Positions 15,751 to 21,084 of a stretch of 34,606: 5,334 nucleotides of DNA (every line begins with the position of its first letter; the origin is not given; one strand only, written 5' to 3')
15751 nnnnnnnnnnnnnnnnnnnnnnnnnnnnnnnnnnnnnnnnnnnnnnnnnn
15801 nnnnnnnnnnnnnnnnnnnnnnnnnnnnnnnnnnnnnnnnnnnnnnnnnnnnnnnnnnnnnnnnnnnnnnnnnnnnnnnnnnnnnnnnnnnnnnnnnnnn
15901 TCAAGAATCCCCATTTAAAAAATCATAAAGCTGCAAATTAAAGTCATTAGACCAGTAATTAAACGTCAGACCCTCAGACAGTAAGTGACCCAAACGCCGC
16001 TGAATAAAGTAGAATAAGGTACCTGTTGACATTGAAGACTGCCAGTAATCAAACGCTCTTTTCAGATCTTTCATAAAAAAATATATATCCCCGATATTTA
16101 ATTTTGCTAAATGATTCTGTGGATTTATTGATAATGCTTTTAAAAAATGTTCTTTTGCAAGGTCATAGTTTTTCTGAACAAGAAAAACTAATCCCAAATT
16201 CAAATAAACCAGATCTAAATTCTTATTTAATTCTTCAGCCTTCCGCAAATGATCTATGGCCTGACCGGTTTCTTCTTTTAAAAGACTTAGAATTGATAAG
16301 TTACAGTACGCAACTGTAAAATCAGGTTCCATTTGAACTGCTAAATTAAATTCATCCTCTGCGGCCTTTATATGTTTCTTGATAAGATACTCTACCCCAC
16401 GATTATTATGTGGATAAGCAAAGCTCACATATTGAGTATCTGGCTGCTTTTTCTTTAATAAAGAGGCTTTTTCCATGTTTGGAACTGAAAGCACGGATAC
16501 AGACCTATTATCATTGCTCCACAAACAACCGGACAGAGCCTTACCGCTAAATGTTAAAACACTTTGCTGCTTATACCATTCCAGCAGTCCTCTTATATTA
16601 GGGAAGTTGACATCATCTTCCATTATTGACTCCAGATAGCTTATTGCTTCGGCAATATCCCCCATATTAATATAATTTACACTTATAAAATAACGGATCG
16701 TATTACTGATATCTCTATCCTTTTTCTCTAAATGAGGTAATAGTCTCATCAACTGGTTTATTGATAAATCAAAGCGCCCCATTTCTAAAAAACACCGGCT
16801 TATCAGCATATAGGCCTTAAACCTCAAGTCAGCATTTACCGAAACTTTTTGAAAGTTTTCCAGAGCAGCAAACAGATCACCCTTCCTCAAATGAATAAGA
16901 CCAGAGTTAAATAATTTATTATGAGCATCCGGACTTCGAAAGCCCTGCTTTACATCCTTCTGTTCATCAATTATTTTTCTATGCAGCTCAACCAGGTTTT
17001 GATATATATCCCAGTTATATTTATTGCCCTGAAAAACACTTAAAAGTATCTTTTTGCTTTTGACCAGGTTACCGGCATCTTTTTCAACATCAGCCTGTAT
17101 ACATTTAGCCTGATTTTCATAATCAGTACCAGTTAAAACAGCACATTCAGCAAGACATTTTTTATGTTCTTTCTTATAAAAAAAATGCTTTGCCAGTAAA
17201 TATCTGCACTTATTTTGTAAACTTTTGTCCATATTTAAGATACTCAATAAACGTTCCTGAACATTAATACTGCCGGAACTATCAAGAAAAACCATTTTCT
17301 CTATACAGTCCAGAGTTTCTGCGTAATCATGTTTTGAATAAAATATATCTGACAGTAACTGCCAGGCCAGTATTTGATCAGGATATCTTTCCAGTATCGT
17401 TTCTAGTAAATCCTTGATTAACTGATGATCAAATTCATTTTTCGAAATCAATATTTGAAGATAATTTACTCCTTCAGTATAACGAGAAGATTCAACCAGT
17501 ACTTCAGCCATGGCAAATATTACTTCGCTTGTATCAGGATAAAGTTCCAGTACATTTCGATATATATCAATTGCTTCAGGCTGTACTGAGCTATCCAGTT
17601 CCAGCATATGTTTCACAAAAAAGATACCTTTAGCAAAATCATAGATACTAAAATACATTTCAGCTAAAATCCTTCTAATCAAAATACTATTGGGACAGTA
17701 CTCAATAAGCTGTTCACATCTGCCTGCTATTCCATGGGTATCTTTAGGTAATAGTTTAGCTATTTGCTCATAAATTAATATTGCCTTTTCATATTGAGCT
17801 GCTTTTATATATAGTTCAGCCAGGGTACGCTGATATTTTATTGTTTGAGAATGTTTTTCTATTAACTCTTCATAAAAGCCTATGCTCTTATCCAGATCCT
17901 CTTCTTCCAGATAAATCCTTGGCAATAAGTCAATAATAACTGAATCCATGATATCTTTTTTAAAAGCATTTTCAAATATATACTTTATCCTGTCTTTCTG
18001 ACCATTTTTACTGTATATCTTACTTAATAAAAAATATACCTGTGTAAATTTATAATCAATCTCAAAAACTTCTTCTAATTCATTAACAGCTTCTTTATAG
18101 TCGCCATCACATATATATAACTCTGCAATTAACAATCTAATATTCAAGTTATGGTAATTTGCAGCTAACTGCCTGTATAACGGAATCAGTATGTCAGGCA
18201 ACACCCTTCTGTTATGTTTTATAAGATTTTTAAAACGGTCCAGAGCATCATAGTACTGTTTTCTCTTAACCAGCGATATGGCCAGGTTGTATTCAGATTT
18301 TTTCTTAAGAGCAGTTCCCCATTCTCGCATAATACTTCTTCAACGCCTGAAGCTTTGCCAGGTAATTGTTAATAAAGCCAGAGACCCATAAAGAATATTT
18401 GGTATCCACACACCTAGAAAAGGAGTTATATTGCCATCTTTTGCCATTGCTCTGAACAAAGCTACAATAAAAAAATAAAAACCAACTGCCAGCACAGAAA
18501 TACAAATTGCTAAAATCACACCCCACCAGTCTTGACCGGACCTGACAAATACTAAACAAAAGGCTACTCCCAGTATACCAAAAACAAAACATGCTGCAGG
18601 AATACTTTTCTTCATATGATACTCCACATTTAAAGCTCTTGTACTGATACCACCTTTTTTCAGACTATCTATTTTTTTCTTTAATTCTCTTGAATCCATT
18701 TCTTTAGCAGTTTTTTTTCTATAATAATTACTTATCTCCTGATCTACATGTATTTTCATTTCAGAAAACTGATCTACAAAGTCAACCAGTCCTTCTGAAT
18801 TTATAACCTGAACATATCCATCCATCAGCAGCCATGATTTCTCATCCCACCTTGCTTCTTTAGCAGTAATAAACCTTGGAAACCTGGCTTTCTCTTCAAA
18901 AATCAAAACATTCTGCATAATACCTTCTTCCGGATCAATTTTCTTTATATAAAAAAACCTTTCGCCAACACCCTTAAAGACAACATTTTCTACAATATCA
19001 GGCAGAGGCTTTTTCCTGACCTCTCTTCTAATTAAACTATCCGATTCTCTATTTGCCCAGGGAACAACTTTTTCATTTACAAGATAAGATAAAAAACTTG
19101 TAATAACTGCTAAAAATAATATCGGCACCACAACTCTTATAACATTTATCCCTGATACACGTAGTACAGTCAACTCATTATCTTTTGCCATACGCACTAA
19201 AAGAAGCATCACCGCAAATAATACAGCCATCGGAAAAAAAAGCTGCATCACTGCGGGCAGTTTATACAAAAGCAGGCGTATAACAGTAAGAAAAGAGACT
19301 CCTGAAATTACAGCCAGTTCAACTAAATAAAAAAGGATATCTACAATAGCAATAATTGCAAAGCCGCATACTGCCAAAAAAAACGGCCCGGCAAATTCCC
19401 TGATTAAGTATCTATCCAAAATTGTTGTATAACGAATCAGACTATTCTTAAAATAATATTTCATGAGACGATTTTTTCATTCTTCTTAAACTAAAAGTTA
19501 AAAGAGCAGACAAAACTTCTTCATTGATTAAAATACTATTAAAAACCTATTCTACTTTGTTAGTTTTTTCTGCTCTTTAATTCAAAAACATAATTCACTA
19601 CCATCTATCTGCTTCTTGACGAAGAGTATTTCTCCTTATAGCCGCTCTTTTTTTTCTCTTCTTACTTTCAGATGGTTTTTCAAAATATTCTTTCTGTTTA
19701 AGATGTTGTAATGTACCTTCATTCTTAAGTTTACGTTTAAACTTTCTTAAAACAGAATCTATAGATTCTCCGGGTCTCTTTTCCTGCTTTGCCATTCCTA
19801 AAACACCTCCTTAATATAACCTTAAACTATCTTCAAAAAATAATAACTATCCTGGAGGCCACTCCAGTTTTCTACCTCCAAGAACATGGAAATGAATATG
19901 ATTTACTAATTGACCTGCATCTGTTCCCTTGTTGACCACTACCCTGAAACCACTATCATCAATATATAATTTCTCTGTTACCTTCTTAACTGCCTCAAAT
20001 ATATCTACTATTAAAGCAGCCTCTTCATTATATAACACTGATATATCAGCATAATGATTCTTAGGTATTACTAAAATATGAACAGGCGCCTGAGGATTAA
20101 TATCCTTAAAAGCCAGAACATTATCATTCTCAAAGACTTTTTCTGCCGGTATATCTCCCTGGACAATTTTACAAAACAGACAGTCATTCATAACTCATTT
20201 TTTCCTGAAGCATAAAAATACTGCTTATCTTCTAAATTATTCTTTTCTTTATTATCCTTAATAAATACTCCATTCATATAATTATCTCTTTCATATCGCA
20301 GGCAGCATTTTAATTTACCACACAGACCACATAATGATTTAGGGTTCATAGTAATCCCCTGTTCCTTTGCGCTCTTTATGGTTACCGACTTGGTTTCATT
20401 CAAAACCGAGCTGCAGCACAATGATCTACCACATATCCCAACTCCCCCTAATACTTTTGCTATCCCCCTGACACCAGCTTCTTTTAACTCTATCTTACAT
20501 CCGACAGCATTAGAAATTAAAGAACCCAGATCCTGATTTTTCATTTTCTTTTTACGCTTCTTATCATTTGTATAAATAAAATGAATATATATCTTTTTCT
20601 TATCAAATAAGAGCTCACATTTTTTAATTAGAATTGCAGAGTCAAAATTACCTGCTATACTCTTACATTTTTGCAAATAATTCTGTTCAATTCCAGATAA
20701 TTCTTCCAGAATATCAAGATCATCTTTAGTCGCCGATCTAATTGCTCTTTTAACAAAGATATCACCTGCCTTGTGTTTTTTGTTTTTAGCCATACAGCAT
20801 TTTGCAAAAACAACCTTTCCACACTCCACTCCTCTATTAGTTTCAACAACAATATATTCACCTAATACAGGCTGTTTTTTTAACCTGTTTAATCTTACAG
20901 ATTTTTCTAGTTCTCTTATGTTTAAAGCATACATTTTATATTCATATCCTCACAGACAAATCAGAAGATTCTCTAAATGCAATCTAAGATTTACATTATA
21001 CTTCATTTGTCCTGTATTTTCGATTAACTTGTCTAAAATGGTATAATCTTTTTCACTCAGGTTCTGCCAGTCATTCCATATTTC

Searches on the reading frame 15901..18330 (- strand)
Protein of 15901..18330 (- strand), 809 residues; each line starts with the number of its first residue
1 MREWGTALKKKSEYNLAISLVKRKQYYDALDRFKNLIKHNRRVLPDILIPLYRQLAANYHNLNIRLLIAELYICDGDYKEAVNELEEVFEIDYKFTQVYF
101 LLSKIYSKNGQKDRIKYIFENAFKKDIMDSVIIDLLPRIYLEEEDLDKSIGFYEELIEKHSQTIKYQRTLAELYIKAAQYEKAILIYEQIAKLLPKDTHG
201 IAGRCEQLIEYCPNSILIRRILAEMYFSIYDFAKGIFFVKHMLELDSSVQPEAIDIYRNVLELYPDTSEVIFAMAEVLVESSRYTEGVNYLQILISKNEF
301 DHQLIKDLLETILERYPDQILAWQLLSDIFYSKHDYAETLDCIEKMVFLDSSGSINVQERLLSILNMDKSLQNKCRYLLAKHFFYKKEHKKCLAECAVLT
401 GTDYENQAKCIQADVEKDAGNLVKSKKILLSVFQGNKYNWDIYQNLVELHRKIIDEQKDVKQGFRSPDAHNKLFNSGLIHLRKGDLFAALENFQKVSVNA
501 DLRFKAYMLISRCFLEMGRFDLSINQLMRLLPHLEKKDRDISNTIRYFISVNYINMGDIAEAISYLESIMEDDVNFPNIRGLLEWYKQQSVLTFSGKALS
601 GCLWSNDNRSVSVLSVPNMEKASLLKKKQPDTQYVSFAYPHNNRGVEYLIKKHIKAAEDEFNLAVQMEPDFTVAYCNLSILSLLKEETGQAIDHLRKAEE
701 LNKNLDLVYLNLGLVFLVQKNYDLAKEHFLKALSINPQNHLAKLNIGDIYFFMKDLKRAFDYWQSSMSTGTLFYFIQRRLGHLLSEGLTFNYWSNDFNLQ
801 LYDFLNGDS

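Call 16: search_protein_families(library=pfam, proteins=[window:15901-18330:-], max_evalue=0.001)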
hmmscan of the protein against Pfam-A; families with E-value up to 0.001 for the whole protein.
window:15901-18330:- (809 aa): 21 families
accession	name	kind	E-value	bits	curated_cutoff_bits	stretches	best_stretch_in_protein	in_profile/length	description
PF07719.23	TPR_2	-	1.6e-30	103.1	27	1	708-739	3-34/34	Tetratricopeptide repeat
PF14559.12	TPR_19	-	3.8e-30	104.4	25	1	141-198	2-59/68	Tetratricopeptide repeat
PF13181.12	TPR_8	-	8.3e-26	88.4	25.7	1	708-739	3-34/34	Tetratricopeptide repeat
PF13424.12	TPR_12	-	2.7e-23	82.4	30.1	0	708-762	5-67/77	Tetratricopeptide repeat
PF13428.12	TPR_14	-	2e-22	77.9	23.5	0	167-198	4-35/44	Tetratricopeptide repeat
PF13174.12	TPR_6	-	1.5e-19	69.7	26.3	0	170-196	6-32/33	Tetratricopeptide repeat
PF00515.34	TPR_1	-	1.8e-18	65.9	27.8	1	708-739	3-34/34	Tetratricopeptide repeat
PF24575.1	TPR_Slam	-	3.2e-14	53.6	35.2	0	37-113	23-98/104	Surface lipoprotein assembly modifier, N-terminal TPR repeats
PF13432.12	TPR_16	-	2.1e-13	50.9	32.7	0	709-739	34-64/65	Tetratricopeptide repeat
PF13431.12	TPR_17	-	2.1e-13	49.8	24.4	0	729-759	2-32/34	Tetratricopeptide repeat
PF23914.1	TPR_CcmH_CycH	-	1.9e-12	47.7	42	0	142-198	99-155/158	Cytochrome c-type biogenesis protein H TPR domain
PF13414.12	TPR_11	-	3.8e-12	46.1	26.8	0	688-717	10-39/42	TPR repeat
PF13176.12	TPR_7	-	7.7e-11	41.6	27.9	0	170-191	5-26/36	Tetratricopeptide repeat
PF14561.12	TPR_20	-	1e-10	42.2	25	0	52-95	12-55/90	Tetratricopeptide repeat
PF12895.13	ANAPC3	-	4.3e-09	37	27.2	0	146-197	5-55/82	Anaphase-promoting complex, cyclosome, subunit 3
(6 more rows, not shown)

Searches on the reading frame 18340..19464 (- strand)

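Call 16: search_protein_families(library=pfam, proteins=[window:18340-19464:-], max_evalue=0.001)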
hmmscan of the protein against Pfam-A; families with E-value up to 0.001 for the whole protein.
window:18340-19464:- (374 aa): 1 family
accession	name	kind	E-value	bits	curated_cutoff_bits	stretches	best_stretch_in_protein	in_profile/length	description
PF03739.19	LptF_LptG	-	2e-84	284.1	27.9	1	18-367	1-351/353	Lipopolysaccharide export system permease LptF/LptG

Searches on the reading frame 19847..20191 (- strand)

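Call 16: search_protein_families(library=pfam, proteins=[window:19847-20191:-], max_evalue=0.001)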
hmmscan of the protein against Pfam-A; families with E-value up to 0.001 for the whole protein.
window:19847-20191:- (114 aa): 2 families
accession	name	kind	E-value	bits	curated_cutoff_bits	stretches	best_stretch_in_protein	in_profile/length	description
PF01230.28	HIT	-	1.7e-26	93.1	21.5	1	12-108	2-97/98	HIT domain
PF11969.13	DcpS_C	-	8.8e-24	84.6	24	1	4-105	2-101/114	Scavenger mRNA decapping enzyme C-term binding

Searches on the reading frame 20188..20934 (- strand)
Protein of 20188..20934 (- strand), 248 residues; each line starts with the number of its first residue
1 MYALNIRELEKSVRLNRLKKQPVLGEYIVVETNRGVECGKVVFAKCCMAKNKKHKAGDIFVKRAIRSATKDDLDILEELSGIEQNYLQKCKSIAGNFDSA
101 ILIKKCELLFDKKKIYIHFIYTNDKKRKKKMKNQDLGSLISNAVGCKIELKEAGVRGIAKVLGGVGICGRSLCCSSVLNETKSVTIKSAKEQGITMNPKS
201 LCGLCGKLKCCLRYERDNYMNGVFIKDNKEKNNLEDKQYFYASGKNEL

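Call 16: search_protein_families(library=pfam, proteins=[window:20188-20934:-], max_evalue=0.001)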
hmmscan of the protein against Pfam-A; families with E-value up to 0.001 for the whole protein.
window:20188-20934:- (248 aa): 1 family
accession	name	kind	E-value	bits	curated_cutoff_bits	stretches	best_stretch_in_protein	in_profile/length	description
PF04468.17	PSP1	-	1.6e-06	28.8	27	1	62-121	1-60/86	PSP1 C-terminal conserved region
